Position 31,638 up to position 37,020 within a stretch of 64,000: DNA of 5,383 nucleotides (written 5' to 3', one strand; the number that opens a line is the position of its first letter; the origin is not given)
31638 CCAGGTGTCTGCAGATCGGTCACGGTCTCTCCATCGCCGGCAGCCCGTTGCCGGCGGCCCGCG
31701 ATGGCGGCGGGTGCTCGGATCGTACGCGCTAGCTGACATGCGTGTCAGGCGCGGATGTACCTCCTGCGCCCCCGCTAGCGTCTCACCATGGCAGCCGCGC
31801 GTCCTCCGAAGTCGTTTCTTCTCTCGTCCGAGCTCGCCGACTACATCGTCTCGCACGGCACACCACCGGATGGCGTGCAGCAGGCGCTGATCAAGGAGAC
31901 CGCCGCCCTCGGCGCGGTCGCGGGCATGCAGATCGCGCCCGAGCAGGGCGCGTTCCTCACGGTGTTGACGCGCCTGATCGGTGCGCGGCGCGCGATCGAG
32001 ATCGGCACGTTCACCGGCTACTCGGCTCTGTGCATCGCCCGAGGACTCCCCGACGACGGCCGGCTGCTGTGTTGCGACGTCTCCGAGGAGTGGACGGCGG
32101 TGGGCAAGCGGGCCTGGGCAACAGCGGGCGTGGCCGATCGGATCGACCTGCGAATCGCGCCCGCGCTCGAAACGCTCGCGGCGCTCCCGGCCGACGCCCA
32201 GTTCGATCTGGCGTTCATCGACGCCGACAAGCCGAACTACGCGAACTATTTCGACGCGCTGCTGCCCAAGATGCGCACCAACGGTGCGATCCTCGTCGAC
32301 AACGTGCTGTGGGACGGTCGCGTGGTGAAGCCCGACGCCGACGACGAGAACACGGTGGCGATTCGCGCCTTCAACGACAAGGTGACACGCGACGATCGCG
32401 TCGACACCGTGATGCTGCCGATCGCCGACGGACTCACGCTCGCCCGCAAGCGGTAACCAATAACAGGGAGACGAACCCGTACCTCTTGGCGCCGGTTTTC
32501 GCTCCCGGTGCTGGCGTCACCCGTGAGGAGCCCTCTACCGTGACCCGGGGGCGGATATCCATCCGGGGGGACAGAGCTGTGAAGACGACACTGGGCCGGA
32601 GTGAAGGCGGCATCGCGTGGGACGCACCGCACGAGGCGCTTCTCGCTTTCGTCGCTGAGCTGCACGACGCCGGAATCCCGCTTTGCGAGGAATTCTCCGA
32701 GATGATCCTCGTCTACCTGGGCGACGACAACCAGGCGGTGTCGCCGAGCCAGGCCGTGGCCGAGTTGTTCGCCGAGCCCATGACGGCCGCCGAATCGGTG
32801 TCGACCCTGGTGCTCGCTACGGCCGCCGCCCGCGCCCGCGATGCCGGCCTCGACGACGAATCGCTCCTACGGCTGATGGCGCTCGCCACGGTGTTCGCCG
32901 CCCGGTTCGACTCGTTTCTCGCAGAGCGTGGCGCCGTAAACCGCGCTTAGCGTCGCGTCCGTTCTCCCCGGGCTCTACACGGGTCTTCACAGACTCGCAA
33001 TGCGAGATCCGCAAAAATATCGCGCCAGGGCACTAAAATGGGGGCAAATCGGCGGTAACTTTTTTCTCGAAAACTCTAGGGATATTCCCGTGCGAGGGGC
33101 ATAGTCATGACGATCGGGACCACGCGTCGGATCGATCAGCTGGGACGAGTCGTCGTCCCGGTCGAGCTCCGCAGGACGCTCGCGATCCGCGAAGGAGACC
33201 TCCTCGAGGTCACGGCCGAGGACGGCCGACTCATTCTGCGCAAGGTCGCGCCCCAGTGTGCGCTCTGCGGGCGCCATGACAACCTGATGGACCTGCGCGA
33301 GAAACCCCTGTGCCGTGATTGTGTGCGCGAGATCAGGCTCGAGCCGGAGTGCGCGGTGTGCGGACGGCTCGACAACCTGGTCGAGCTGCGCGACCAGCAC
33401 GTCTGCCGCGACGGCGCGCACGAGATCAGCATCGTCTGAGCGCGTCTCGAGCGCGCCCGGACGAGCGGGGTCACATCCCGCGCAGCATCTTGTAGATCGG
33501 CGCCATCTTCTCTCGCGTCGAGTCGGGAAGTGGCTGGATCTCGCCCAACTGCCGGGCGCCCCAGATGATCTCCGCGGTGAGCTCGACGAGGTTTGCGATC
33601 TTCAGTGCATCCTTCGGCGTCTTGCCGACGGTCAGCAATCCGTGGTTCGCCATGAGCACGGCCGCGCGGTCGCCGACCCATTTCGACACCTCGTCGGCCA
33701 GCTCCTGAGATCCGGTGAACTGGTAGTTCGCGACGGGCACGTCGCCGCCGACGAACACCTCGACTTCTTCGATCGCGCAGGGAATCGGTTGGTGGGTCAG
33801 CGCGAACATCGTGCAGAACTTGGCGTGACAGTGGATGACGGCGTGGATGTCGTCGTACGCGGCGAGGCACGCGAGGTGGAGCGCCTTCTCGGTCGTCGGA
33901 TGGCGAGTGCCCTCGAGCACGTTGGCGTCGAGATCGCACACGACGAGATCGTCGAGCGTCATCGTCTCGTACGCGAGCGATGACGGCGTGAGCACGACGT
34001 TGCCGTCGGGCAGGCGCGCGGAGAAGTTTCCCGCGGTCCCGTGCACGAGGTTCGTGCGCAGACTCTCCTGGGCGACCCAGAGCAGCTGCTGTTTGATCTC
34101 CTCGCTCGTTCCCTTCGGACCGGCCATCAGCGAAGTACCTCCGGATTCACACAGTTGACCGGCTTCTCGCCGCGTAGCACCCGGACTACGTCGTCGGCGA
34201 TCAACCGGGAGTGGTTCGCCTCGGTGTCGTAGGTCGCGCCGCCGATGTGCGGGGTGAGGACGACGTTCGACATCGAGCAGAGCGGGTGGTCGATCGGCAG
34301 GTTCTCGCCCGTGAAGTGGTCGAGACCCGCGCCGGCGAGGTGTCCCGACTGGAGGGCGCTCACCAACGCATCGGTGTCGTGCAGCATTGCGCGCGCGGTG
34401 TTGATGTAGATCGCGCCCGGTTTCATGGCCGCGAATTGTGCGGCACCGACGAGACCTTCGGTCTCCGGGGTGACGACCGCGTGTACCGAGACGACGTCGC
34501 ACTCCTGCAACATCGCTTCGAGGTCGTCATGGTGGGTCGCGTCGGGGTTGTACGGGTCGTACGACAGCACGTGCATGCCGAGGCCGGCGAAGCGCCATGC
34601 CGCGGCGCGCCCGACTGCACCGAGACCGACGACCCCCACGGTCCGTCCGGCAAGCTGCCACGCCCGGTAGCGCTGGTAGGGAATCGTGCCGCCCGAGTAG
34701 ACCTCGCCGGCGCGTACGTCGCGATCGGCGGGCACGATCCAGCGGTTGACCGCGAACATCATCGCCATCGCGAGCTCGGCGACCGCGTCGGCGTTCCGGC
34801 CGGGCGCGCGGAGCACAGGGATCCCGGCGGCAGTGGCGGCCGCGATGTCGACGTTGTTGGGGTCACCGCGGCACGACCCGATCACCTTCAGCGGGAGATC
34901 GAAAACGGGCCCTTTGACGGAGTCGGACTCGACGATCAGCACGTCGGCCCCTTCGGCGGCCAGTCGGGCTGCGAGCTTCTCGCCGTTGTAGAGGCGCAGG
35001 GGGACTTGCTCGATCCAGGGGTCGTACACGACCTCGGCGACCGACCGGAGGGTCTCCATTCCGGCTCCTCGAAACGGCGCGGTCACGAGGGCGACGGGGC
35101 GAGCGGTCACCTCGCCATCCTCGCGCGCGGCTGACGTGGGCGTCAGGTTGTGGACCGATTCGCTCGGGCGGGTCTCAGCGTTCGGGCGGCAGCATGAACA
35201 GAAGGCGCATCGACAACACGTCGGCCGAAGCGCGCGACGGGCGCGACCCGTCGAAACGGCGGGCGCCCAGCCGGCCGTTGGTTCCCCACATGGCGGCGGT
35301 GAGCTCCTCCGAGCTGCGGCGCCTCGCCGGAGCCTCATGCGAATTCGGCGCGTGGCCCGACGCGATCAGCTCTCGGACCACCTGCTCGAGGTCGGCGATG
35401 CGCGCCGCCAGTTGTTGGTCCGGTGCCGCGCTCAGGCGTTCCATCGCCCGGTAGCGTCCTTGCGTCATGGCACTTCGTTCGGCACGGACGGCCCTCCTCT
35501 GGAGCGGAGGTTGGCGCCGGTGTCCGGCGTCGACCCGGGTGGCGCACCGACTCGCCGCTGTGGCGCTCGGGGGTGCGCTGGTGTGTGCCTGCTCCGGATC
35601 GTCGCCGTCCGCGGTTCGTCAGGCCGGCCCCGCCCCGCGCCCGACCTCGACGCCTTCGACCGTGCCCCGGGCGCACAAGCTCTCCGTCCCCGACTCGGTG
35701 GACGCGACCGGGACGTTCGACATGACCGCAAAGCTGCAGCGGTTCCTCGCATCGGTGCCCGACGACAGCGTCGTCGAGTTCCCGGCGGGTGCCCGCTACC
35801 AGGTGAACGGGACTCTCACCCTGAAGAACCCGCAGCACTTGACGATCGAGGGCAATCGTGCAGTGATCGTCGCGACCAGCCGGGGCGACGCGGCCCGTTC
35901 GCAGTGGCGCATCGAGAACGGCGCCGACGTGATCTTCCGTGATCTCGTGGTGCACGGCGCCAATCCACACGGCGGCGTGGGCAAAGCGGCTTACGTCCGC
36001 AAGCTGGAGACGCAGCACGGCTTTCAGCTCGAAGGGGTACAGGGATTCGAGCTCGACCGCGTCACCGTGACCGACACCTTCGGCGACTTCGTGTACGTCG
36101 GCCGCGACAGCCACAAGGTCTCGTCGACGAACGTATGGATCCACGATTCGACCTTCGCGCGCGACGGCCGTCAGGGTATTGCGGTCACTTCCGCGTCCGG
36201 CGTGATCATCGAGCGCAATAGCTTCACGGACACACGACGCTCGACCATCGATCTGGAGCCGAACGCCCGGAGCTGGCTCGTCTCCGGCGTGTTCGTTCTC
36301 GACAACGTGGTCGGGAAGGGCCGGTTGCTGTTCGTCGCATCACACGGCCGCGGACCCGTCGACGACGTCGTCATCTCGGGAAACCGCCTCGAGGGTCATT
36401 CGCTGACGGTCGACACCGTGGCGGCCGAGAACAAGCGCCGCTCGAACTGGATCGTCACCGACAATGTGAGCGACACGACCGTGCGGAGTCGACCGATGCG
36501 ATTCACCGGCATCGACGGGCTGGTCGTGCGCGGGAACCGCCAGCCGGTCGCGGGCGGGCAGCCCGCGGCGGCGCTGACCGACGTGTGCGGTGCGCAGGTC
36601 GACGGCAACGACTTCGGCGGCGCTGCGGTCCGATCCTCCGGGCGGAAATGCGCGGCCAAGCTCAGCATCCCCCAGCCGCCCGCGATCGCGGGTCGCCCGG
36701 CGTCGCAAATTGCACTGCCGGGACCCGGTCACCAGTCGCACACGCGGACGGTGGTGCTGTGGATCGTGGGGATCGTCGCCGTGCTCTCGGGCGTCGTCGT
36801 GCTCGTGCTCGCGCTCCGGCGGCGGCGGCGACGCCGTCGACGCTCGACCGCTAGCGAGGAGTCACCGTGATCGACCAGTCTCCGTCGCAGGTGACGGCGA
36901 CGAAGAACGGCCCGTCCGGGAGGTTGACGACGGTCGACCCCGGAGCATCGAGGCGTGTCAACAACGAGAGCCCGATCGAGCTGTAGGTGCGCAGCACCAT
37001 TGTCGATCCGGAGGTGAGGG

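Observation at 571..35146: Six intergenic copies of a 16-bp palindrome, CTGAC-N6-GTCAG: a candidate regulon with no assigned regulator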

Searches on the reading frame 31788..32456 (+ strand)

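Call 9: search_protein_families(library=pfam, proteins=[window:31788-32456:+])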
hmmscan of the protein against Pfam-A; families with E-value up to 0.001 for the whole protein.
window:31788-32456:+ (222 aa): 2 families
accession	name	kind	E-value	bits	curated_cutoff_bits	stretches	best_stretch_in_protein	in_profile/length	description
PF01596.23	Methyltransf_3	-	2.1e-60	203.9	22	1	33-221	13-203/204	O-methyltransferase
PF13578.12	Methyltransf_24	-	2.7e-17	64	26.3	1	70-173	1-105/105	Methyltransferase domain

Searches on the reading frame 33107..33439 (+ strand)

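Call 9: search_protein_families(library=pfam, proteins=[window:33107-33439:+])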
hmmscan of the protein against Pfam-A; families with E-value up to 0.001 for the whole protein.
window:33107-33439:+ (110 aa): 2 families
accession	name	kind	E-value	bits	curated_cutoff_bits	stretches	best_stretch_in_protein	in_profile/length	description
PF04014.23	MazE_antitoxin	-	1.8e-10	41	24.7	1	7-48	2-44/48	Antidote-toxin recognition MazE, bacterial antitoxin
PF18912.6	DZR_2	-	1.5e-05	25.1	27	1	49-102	8-54/56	Double zinc ribbon domain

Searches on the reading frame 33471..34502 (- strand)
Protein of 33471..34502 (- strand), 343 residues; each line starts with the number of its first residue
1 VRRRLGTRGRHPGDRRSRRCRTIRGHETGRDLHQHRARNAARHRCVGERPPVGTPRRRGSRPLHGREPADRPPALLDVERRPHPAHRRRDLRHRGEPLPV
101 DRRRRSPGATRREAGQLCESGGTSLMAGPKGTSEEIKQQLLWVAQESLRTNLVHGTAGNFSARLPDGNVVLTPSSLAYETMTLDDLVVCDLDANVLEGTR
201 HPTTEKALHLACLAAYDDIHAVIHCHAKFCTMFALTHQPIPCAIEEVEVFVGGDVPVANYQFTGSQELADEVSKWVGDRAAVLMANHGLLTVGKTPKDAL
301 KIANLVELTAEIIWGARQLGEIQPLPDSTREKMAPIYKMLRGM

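Call 9: search_protein_families(library=pfam, proteins=[window:33471-34502:-])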
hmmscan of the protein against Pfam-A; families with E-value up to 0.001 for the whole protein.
window:33471-34502:- (343 aa): 1 family
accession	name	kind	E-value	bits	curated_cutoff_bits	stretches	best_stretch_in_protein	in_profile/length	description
PF00596.27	Aldolase_II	-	1.1e-44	153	22.2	1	139-313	2-182/183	Class II Aldolase and Adducin N-terminal domain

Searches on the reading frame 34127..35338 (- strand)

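Call 9: search_protein_families(library=pfam, proteins=[window:34127-35338:-])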
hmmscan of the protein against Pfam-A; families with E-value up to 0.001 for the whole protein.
window:34127-35338:- (403 aa): 2 families
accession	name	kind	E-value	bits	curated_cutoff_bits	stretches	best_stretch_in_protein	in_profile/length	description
PF02826.25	2-Hacid_dh_C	-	7.9e-54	182.2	25.1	1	191-366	1-178/178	D-isomer specific 2-hydroxyacid dehydrogenase, NAD binding domain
PF00389.36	2-Hacid_dh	-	7.4e-15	55.3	24.6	1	124-398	31-134/134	D-isomer specific 2-hydroxyacid dehydrogenase, catalytic domain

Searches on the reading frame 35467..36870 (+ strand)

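Call 9: search_protein_families(library=pfam, proteins=[window:35467-36870:+])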
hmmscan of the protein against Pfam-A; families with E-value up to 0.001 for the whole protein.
window:35467-36870:+ (467 aa): 2 families
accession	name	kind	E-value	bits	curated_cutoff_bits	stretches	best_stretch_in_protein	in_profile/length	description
PF13229.12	Beta_helix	-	1e-07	32.2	25.9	1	183-312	23-138/158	Right handed beta helix region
PF03918.19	CcmH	-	0.00011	21.9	25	1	425-464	93-133/143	Cytochrome C biogenesis protein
